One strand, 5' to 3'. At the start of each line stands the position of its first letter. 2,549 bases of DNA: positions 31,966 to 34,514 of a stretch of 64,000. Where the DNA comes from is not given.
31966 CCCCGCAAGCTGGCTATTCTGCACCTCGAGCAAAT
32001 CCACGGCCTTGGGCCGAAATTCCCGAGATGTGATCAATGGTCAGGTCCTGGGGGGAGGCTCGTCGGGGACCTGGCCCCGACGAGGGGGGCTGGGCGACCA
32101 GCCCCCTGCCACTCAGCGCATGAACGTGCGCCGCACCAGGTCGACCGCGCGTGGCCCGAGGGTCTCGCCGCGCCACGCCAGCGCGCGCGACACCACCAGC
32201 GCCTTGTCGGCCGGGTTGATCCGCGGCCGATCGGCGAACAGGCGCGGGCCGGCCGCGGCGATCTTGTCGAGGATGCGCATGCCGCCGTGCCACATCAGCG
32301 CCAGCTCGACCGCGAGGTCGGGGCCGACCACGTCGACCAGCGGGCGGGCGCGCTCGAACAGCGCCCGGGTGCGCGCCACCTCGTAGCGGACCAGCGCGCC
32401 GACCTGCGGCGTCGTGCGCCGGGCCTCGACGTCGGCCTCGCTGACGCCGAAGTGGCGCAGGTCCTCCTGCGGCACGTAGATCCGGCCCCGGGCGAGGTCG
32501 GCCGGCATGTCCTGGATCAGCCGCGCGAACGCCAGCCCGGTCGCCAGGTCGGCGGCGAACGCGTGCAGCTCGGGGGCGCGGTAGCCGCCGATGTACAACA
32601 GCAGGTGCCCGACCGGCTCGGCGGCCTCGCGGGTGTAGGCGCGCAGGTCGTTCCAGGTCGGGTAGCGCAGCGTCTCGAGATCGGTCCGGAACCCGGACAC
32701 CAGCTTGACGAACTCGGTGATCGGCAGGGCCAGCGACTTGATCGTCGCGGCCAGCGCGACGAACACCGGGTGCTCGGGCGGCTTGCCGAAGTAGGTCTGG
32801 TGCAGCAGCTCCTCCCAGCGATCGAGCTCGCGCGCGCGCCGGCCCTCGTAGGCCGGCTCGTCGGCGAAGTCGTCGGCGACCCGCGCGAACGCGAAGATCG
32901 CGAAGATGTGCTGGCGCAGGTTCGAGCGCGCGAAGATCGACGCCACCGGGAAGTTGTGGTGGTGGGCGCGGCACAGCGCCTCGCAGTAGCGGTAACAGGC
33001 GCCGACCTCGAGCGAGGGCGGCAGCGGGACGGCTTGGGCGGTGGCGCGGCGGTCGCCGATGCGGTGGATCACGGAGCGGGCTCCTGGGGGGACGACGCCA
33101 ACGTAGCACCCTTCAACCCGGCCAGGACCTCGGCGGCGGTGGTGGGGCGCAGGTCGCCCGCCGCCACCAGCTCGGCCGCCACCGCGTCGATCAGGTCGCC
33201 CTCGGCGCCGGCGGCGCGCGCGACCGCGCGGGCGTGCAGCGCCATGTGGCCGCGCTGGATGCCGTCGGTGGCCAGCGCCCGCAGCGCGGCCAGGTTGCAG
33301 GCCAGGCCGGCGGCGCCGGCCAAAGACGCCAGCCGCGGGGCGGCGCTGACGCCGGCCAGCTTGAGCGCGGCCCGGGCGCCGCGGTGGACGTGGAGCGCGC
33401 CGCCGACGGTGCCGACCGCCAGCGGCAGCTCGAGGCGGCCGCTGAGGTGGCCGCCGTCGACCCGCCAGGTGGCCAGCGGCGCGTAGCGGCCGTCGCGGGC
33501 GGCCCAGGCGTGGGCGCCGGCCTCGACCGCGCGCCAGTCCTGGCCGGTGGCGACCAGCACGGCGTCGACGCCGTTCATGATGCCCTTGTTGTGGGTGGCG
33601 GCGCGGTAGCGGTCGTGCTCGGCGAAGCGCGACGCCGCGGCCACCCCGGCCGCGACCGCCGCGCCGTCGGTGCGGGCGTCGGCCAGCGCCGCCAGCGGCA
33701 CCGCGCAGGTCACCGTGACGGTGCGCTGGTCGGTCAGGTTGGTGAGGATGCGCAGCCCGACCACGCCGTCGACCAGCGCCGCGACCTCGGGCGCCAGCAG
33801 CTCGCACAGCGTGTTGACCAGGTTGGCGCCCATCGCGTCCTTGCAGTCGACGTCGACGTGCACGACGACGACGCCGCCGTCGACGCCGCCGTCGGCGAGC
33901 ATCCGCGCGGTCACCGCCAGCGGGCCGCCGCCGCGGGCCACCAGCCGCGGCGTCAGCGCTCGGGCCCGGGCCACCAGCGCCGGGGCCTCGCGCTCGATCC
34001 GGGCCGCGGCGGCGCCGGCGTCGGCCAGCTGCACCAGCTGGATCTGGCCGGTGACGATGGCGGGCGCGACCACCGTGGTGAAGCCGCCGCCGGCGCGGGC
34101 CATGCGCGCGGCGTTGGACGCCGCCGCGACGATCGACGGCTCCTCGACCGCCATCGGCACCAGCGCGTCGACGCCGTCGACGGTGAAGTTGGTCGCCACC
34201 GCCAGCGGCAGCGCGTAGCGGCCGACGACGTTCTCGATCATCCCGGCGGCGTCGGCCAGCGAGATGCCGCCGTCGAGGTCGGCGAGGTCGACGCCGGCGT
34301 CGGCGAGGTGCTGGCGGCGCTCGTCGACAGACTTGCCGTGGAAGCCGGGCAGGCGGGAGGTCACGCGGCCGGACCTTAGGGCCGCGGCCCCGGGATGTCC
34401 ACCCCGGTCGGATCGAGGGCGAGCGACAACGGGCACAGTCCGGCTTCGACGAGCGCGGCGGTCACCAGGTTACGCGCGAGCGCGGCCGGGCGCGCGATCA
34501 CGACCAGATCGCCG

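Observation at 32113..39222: Seven-gene isoprenoid operon: UbiA prenyltransferase, IDI-2, MVK, MVD, PMK, HMGR, squalene/phytoene-synthase-like enzyme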

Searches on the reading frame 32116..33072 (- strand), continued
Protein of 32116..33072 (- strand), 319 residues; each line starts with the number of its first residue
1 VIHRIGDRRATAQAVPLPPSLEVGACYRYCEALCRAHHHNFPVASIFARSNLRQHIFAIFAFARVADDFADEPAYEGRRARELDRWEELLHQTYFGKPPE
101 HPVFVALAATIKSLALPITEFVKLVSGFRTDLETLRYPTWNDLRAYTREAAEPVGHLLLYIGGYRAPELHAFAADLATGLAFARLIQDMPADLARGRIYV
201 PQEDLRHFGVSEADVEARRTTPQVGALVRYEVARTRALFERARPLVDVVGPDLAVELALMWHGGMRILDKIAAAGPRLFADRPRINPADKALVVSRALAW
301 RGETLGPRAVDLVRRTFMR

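Call 98: find_encoding_contigs(protein=P0439, flank=10000, max_places=3)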
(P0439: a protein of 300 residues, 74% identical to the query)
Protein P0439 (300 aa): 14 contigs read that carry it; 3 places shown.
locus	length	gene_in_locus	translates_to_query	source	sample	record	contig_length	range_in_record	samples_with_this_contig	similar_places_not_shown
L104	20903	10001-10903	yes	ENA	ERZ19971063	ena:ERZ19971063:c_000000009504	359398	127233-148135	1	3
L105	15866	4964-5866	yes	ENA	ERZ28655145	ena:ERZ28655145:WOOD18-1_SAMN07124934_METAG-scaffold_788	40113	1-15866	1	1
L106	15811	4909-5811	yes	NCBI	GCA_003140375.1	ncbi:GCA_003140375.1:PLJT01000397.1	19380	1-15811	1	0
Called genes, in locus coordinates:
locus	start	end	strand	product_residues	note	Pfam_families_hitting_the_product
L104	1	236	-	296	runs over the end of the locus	PF00348:polyprenyl_synt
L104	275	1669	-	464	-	PF00072:Response_reg, PF00158:Sigma54_activat, PF14532:Sigma54_activ_2, PF07728:AAA_5 (weak), PF25601:AAA_lid_14, PF02954:HTH_8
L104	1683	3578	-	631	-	PF01590:GAF, PF13185:GAF_2, PF13492:GAF_3 (weak), PF00989:PAS, PF08448:PAS_4, PF13426:PAS_9, PF00512:HisKA, PF02518:HATPase_c, +1 more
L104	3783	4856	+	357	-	PF01070:FMN_dh (weak), PF00478:IMPDH (faint), PF01070:FMN_dh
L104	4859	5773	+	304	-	PF00288:GHMP_kinases_N, PF08544:GHMP_kinases_C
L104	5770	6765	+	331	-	PF22700:MVD-like_N, PF00288:GHMP_kinases_N (weak), PF18376:MDD_C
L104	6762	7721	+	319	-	PF00288:GHMP_kinases_N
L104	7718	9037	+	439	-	PF00368:HMG-CoA_red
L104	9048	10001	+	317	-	PF00494:SQS_PSY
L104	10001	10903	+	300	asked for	PF00494:SQS_PSY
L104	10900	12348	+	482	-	PF00070:Pyr_redox (weak), PF00890:FAD_binding_2 (weak), PF01134:GIDA (faint), PF01266:DAO, PF01593:Amino_oxidase, PF07992:Pyr_redox_2 (weak), PF12831:FAD_oxidored, PF13450:NAD_binding_8, +1 more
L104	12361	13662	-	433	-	PF05496:RuvB_N, PF00158:Sigma54_activat (faint), PF01078:Mg_chelatase (faint), PF00004:AAA, PF07728:AAA_5 (weak), PF13173:AAA_14 (weak), PF16193:AAA_assoc_2, PF12002:MgsA_C, +2 more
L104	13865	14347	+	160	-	PF07238:PilZ (weak)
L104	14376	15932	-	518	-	PF00496:SBP_bac_5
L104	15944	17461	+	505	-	PF02113:Peptidase_S13, PF13354:Beta-lactamase2 (faint)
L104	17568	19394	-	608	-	-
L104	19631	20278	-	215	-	-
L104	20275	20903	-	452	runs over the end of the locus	-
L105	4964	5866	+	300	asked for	PF00494:SQS_PSY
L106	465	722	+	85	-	PF08544:GHMP_kinases_C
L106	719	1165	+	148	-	-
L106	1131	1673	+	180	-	PF18376:MDD_C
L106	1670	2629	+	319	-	PF00288:GHMP_kinases_N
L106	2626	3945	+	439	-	PF00368:HMG-CoA_red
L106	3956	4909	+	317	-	PF00494:SQS_PSY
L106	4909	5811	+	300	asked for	PF00494:SQS_PSY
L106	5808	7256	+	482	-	PF00070:Pyr_redox (weak), PF00890:FAD_binding_2 (weak), PF01134:GIDA (faint), PF01266:DAO, PF01593:Amino_oxidase, PF07992:Pyr_redox_2 (weak), PF12831:FAD_oxidored, PF13450:NAD_binding_8, +1 more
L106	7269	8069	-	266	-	PF16193:AAA_assoc_2, PF12002:MgsA_C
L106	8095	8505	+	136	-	-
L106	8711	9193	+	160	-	PF07238:PilZ (weak)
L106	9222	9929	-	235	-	PF00496:SBP_bac_5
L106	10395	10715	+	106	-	-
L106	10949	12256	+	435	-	PF02113:Peptidase_S13, PF13354:Beta-lactamase2 (faint)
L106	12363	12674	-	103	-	-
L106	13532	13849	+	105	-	-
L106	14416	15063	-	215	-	-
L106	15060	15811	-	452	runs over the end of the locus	-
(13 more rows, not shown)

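Call 99: list_cluster_members(proteins=[P0405, P0413, P0439, P0452, P0464, P0491, P0492, P0509, P0520, P0522])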
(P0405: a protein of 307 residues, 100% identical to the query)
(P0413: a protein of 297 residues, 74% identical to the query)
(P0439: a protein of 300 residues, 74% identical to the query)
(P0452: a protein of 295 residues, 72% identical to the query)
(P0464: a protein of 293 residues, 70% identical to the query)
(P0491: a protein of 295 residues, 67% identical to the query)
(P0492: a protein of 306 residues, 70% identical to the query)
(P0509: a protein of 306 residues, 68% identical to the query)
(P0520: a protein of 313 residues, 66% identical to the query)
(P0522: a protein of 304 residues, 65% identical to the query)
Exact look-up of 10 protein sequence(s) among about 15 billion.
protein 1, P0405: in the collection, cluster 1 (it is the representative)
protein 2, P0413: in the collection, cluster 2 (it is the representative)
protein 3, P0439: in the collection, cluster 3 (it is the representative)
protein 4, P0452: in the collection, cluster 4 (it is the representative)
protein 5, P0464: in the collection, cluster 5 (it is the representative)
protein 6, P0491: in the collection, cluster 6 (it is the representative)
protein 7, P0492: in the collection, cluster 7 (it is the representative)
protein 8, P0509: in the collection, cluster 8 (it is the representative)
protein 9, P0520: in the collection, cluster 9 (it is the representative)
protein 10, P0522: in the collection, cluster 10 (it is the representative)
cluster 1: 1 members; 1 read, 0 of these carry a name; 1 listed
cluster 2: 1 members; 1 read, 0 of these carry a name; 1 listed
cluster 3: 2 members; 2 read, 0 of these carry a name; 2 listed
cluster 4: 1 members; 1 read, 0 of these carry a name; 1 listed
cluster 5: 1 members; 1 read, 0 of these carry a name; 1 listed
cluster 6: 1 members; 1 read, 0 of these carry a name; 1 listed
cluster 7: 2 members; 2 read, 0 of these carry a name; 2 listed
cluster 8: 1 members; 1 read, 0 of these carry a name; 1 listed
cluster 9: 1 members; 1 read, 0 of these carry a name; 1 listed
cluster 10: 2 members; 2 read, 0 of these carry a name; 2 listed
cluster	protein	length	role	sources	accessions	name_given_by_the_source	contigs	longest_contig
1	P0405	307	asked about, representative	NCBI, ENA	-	-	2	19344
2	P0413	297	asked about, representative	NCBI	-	-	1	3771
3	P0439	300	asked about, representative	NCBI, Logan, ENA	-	-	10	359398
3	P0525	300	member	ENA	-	-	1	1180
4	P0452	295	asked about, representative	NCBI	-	-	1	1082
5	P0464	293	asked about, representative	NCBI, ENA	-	-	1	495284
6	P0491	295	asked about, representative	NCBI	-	-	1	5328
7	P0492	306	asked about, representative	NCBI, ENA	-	-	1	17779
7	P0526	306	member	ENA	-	-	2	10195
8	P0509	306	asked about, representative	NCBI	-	-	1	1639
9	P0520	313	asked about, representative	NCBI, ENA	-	-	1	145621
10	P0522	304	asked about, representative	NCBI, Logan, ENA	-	-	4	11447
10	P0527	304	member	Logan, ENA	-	-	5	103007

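Call 105: search_protein_families(library=ncbifam, proteins=[L104:9048-9998:+, L104:10001-10900:+, L104:10900-12345:+, L102:9001-9963:+, L102:9963-10883:+, L102:10883-11836:+, L101:10001-10909:+, L100:10001-10837:+], max_evalue=0.00001)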
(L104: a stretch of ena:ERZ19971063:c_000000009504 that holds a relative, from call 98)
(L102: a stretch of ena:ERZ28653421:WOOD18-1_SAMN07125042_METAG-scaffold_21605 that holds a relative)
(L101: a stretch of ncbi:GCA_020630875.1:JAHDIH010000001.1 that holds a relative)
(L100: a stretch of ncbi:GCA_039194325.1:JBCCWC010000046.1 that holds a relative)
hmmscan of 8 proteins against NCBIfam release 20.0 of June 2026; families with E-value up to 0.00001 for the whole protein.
L104:9048-9998:+ (317 aa): 5 families
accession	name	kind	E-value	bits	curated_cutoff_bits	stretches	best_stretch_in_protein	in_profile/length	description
TIGR03464.1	HpnC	equivalog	1.4e-96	323.1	250.45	1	43-306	2-266/267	squalene synthase HpnC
TIGR03465.1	HpnD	equivalog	1.7e-59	201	278.6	1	48-306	7-265/267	presqualene diphosphate synthase HpnD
NF045686.1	PhytoSynCyanob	equivalog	2.5e-46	158.2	550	1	28-304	13-302/310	15-cis-phytoene synthase CrtB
NF045921.1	PhytnSynCrtBRhod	equivalog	3.3e-28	99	500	1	34-308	5-278/307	15-cis-phytoene synthase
NF042419.1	Phyto_syn_CrtB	equivalog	4.6e-19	69.1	480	1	42-308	11-285/306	15-cis-phytoene synthase CrtB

L104:10001-10900:+ (300 aa): 6 families
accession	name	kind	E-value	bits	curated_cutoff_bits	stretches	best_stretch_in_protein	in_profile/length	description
TIGR03465.1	HpnD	equivalog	1.5e-92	309.5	278.6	1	18-289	2-264/267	presqualene diphosphate synthase HpnD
NF045686.1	PhytoSynCyanob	equivalog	2.1e-58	197.9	550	1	6-285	16-299/310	15-cis-phytoene synthase CrtB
TIGR03464.1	HpnC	equivalog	6.3e-57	193.1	250.45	1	19-289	3-265/267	squalene synthase HpnC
NF045921.1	PhytnSynCrtBRhod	equivalog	1e-41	143.4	500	1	12-294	8-280/307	15-cis-phytoene synthase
NF042419.1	Phyto_syn_CrtB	equivalog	1.2e-36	126.8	480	1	20-239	14-232/306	15-cis-phytoene synthase CrtB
TIGR01559.1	squal_synth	equivalog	8.4e-06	25.2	286.75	0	130-203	130-209/337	squalene synthase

L104:10900-12345:+ (482 aa): 29 families (the best 25 are shown)
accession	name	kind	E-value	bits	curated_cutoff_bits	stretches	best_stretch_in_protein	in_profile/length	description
TIGR03467.1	HpnE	equivalog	2.3e-129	432.5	283.05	1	3-448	1-428/430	hydroxysqualene dehydroxylase HpnE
TIGR02731.1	phytoene_desat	equivalog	2.5e-43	148.5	569.4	1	2-445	1-449/453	15-cis-phytoene desaturase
TIGR02732.1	zeta_caro_desat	equivalog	1.2e-35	123.4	622.15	2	2-310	1-323/474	9,9'-di-cis-zeta-carotene desaturase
NF005560.0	PRK07233.1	equivalog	1.5e-35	122.8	252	1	1-448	1-428/435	hypothetical protein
NF045637.1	carotdesatCrtDProt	equivalog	9e-15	54.2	580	1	3-56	1-52/485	1-hydroxycarotenoid 3,4-desaturase CrtD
TIGR02734.1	crtI_fam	subfamily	4.1e-14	52.1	238.1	1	3-57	1-53/504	phytoene desaturase family protein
NF005547.0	PRK07208.1-3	equivalog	1.6e-12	47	380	1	2-86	6-88/465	hypothetical protein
TIGR00562.1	proto_IX_ox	equivalog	9.6e-12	44.2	97.85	1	2-80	4-82/470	protoporphyrinogen oxidase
NF009410.0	PRK12771.1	subfamily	6.2e-10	38.3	516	1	2-37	140-175/566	NAD(P)-binding protein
NF008845.0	PRK11883.1-5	equivalog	8.2e-10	37.5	560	0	2-79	6-87/468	protoporphyrinogen oxidase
NF058655.1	CrtID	equivalog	1.7e-09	37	640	1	3-45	1-43/478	bifunctional phytoene desaturase/3,4-desaturase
TIGR02733.1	desat_CrtD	equivalog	1.9e-09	36.8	549.7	1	2-39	3-40/492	C-3',4' desaturase CrtD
NF005548.0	PRK07208.1-4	equivalog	1e-08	34.3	389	1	2-90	5-91/488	hypothetical protein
TIGR03997.1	mycofact_OYE_2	equivalog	1.1e-08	33.9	793.15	1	2-40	381-419/645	mycofactocin system FadH/OYE family oxidoreductase 2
NF009409.0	PRK12770.1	subfamily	1.3e-08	34.3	343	1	2-37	20-55/360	putative glutamate synthase subunit beta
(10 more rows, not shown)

L102:9001-9963:+ (321 aa): 5 families
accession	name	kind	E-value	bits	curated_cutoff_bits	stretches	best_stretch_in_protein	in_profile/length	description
TIGR03464.1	HpnC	equivalog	1.8e-72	244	250.45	1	35-298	3-266/267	squalene synthase HpnC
TIGR03465.1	HpnD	equivalog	4.4e-56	189.9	278.6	1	39-298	7-265/267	presqualene diphosphate synthase HpnD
NF045686.1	PhytoSynCyanob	equivalog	3.6e-38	131.4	550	1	17-279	11-285/310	15-cis-phytoene synthase CrtB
NF045921.1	PhytnSynCrtBRhod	equivalog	1.7e-23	83.5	500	1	27-288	7-266/307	15-cis-phytoene synthase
NF042419.1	Phyto_syn_CrtB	equivalog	8e-18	65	480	1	40-237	17-222/306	15-cis-phytoene synthase CrtB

L102:9963-10883:+ (307 aa): 6 families
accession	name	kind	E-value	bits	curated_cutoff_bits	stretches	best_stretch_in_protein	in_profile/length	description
TIGR03465.1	HpnD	equivalog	1.9e-90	302.5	278.6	1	17-287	2-262/267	presqualene diphosphate synthase HpnD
NF045686.1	PhytoSynCyanob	equivalog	2.6e-59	200.8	550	1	8-285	19-299/310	15-cis-phytoene synthase CrtB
TIGR03464.1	HpnC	equivalog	2.9e-53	181.1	250.45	1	19-287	4-263/267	squalene synthase HpnC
NF045921.1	PhytnSynCrtBRhod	equivalog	8.6e-43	146.9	500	1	11-290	8-276/307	15-cis-phytoene synthase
NF042419.1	Phyto_syn_CrtB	equivalog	2.8e-31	109.2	480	1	19-287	14-280/306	15-cis-phytoene synthase CrtB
TIGR01559.1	squal_synth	equivalog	3.2e-07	29.8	286.75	1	113-196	117-205/337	squalene synthase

L102:10883-11836:+ (318 aa): 1 family
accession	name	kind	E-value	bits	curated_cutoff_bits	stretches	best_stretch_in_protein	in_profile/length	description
TIGR03467.1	HpnE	equivalog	9.1e-15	54.9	283.05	1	62-214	114-272/430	hydroxysqualene dehydroxylase HpnE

L101:10001-10909:+ (303 aa): 4 families
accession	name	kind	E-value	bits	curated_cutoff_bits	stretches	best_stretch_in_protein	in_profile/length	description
TIGR03464.1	HpnC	equivalog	1.2e-34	120.1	250.45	1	31-284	3-266/267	squalene synthase HpnC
TIGR03465.1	HpnD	equivalog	7.6e-24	84.2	278.6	1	31-284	3-265/267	presqualene diphosphate synthase HpnD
NF045921.1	PhytnSynCrtBRhod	equivalog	1.4e-14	54.3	500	1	23-188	7-169/307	15-cis-phytoene synthase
NF045686.1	PhytoSynCyanob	equivalog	2.4e-13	49.9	550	1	17-283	15-303/310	15-cis-phytoene synthase CrtB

L100:10001-10837:+ (279 aa): 5 families
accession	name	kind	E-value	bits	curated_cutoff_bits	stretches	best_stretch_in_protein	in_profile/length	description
TIGR03464.1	HpnC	equivalog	8.7e-63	212.3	250.45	1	29-274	4-250/267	squalene synthase HpnC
TIGR03465.1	HpnD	equivalog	2.1e-50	171.3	278.6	1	43-251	17-226/267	presqualene diphosphate synthase HpnD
NF045686.1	PhytoSynCyanob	equivalog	3.6e-40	138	550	1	14-271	15-285/310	15-cis-phytoene synthase CrtB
NF045921.1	PhytnSynCrtBRhod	equivalog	9.4e-25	87.7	500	1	20-237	7-223/307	15-cis-phytoene synthase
NF042419.1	Phyto_syn_CrtB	equivalog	1.7e-20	73.8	480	1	36-236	20-229/306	15-cis-phytoene synthase CrtB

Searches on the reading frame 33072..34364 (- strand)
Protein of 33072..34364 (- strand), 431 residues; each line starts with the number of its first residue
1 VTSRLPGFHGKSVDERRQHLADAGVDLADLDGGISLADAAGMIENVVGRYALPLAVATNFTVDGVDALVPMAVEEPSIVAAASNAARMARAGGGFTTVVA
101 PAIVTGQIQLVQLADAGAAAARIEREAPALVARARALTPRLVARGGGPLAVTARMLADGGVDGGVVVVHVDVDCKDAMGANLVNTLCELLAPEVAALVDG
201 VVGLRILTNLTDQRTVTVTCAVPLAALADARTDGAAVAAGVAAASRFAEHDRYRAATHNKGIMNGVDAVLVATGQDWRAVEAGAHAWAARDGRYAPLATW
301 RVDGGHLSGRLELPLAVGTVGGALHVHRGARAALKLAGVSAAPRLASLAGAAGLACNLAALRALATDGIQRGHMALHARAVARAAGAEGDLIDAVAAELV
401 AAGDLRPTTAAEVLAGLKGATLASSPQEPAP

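Call 5: search_protein_families(library=pfam, proteins=[window:33072-34364:-])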
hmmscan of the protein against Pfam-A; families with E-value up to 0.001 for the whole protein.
window:33072-34364:- (431 aa): 1 family
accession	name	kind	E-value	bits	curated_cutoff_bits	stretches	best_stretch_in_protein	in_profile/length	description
PF00368.23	HMG-CoA_red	-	1.8e-92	310.6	27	1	13-378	2-368/368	Hydroxymethylglutaryl-coenzyme A reductase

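Call 6: search_protein_families(library=ncbifam, proteins=[window:33072-34364:-])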
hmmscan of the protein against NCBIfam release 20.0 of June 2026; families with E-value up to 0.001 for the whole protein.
window:33072-34364:- (431 aa): 3 families
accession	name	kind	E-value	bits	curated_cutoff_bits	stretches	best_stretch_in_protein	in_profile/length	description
TIGR00532.1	HMG_CoA_R_NAD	equivalog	4e-100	335.8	259.95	1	1-378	20-395/395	hydroxymethylglutaryl-CoA reductase, degradative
TIGR00533.1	HMG_CoA_R_NADP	equivalog_domain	5.5e-09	35.5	441.8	1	42-376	62-400/402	hydroxymethylglutaryl-CoA reductase (NADPH)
TIGR00920.1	2A060605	subfamily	6.8e-05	21.2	778.35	1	43-124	525-608/887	hydroxymethylglutaryl-CoA reductase (NADPH)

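Call 76: search_solved_structures(query=window:33072-34364:-, max_evalue=1e-10)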
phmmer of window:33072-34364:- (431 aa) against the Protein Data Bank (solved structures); distinct sequences matched with E-value up to 1e-10: 11.
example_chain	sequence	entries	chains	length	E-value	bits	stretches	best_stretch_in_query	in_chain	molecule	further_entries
6dio_A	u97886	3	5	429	5.7e-104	351.6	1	3-419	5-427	3-hydroxy-3-methylglutaryl coenzyme A reductase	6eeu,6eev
9v7y_A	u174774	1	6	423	1.8e-103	349.9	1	31-414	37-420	3-hydroxy-3-methylglutaryl coenzyme A reductase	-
1qax_A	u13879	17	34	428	7e-103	348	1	2-416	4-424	PROTEIN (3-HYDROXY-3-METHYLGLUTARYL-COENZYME A REDUCTASE) | 3-hydroxy-3-methylglutaryl-coenzyme A reductase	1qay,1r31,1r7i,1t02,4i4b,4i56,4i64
6p7k_A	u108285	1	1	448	5.5e-101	341.7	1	3-417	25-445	3-hydroxy-3-methylglutaryl coenzyme A reductase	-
5wpj_A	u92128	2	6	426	1.3e-80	274.6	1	30-414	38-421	3-hydroxy-3-methylglutaryl coenzyme A reductase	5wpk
3qae_A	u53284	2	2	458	3.1e-80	273.4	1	30-414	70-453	3-hydroxy-3-methylglutaryl-coenzyme a reductase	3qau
7m3h_A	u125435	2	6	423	6.6e-79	269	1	33-413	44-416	Hydroxymethylglutaryl-CoA reductase, degradative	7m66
7m1z_A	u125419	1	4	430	7e-79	269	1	33-413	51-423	acetyl-CoA C-acetyltransferase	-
7n7s_A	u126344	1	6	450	8.9e-52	179.7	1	43-387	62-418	Hydroxymethylglutaryl-CoA reductase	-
9zw9_A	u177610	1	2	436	3.7e-46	161.2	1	7-383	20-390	Probable 3-hydroxy-3-methylglutaryl-coenzyme A reductase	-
9zw6_A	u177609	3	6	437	3.7e-46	161.2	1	7-383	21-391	Probable 3-hydroxy-3-methylglutaryl-coenzyme A reductase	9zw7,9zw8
